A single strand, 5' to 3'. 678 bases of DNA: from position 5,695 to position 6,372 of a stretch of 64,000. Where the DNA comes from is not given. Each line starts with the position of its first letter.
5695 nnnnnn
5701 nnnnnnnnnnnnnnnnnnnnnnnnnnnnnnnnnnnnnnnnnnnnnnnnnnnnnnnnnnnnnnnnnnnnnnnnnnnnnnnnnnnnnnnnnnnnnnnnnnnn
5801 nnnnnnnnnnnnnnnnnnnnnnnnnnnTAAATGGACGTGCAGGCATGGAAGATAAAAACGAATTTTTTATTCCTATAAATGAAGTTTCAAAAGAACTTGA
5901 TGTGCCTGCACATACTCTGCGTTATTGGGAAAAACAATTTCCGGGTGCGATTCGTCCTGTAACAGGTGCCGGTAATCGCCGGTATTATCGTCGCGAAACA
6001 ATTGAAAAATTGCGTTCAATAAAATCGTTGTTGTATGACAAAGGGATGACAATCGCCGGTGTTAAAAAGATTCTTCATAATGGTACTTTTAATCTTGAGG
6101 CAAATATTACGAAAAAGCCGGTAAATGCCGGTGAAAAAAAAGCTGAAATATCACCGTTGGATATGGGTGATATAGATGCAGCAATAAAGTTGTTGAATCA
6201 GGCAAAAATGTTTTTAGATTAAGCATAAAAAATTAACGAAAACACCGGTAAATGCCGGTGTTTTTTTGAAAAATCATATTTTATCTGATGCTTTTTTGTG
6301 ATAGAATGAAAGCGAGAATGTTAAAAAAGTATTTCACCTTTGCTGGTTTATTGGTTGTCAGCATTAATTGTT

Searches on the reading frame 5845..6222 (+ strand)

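Call 91: search_protein_families(library=pfam, proteins=[window:5845-6222:+], max_evalue=0.01)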
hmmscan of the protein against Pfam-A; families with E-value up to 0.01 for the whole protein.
window:5845-6222:+ (125 aa): 2 families
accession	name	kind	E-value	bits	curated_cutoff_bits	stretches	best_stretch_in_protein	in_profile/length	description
PF13411.12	MerR_1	-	2.8e-21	75.8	21.6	1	10-78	2-67/69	MerR HTH family regulatory protein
PF00376.29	MerR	-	8e-10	38.8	28.2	1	11-48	2-38/38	MerR family regulatory protein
